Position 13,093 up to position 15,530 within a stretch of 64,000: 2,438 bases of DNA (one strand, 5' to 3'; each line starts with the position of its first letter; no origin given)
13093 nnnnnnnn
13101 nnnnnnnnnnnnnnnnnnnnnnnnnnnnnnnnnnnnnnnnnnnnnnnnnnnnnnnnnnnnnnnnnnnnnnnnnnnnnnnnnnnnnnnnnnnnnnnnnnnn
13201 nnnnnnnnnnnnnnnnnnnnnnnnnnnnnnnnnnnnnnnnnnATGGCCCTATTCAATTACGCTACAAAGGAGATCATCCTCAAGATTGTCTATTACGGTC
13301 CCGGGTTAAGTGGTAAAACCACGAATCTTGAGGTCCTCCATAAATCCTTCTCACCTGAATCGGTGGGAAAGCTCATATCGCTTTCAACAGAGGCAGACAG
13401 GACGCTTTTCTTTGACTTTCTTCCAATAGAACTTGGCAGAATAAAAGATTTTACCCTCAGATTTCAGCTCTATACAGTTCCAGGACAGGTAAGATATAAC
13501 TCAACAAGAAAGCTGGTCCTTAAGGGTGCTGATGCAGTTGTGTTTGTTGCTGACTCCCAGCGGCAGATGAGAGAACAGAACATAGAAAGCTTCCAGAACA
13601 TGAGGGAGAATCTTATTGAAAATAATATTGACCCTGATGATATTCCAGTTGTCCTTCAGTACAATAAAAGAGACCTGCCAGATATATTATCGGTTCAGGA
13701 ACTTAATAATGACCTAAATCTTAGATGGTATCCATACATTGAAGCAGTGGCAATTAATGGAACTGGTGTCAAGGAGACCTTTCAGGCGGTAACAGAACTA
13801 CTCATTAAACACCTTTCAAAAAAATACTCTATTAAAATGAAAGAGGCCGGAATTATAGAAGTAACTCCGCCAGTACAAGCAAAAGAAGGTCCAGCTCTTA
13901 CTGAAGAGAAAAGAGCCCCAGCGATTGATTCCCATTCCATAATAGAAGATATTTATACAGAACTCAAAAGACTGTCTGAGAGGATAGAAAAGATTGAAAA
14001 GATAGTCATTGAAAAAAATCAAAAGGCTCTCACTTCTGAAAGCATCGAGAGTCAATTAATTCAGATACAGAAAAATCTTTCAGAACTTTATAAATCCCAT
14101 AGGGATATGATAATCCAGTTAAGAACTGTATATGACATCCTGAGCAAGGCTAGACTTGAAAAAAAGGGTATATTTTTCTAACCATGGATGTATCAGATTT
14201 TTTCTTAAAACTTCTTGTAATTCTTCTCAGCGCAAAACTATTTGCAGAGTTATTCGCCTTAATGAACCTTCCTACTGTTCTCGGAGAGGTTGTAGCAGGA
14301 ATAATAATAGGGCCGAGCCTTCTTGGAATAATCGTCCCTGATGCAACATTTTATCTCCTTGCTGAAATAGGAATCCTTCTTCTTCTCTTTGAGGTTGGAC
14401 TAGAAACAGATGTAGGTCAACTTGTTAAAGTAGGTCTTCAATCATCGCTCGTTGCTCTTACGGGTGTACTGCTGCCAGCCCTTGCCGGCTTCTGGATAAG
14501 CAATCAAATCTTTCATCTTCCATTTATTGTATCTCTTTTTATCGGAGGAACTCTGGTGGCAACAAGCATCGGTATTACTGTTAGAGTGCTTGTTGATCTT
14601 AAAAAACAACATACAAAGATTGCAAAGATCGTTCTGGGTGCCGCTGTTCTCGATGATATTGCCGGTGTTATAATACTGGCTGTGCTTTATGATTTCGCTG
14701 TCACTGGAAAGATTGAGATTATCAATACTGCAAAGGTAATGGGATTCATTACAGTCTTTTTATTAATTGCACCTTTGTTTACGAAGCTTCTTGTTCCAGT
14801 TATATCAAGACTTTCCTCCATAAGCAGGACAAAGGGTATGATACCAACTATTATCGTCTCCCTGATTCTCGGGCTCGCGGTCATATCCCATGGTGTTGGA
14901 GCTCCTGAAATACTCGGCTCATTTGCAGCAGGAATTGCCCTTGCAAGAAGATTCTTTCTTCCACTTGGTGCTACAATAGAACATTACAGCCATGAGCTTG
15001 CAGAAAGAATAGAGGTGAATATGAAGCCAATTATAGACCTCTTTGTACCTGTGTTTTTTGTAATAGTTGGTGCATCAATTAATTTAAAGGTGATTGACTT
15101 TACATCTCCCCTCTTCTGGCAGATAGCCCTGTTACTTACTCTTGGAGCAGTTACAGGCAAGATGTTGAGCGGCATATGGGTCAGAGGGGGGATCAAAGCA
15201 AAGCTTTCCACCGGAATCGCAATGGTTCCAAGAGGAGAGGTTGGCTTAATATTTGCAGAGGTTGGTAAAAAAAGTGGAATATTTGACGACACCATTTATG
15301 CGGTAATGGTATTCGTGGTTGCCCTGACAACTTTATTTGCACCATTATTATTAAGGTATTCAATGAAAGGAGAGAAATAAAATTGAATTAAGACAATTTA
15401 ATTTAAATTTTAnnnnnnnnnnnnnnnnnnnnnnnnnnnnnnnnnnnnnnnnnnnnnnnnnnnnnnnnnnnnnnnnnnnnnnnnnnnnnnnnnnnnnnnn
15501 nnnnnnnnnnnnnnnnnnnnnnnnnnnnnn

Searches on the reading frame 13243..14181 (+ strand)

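Call 7: search_protein_families(library=padloc, proteins=[window:13243-14181:+], max_evalue=0.001)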
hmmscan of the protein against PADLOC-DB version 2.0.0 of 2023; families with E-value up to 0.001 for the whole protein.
window:13243-14181:+ (312 aa): 0 families

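Call 8: search_protein_families(library=pfam, proteins=[window:13243-14181:+], max_evalue=0.001)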
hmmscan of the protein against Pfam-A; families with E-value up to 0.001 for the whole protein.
window:13243-14181:+ (312 aa): 6 families
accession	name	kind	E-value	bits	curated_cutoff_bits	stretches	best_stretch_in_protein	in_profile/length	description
PF00071.28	Ras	-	2.5e-07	30.8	21.6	1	50-186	27-159/162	Ras family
PF00025.27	Arf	-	3.6e-07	30.3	22.3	1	69-179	55-166/174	ADP-ribosylation factor family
PF04670.18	Gtr1_RagA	-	0.00049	20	22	0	14-128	1-109/232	Gtr1/RagA G protein conserved region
PF00009.33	GTP_EFTU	-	0.00057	20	26.5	0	76-187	73-186/188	Elongation factor Tu GTP binding domain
PF08477.19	Roc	-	0.00065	20.4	27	0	14-144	1-119/119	Ras of Complex, Roc, domain of DAPkinase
PF19993.5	DO-GTPase2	-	0.00081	19.6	27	0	86-157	109-179/226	Double-GTPase 2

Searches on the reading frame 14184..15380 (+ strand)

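Call 7: search_protein_families(library=padloc, proteins=[window:14184-15380:+], max_evalue=0.001)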
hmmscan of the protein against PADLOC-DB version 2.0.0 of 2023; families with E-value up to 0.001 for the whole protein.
window:14184-15380:+ (398 aa): 0 families

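Call 8: search_protein_families(library=pfam, proteins=[window:14184-15380:+], max_evalue=0.001)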
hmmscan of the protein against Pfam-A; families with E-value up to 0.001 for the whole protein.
window:14184-15380:+ (398 aa): 1 family
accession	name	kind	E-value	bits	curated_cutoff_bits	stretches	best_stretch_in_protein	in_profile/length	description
PF00999.27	Na_H_Exchanger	-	1.5e-59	202.2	26.2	1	13-390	3-369/375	Sodium/hydrogen exchanger, transmembrane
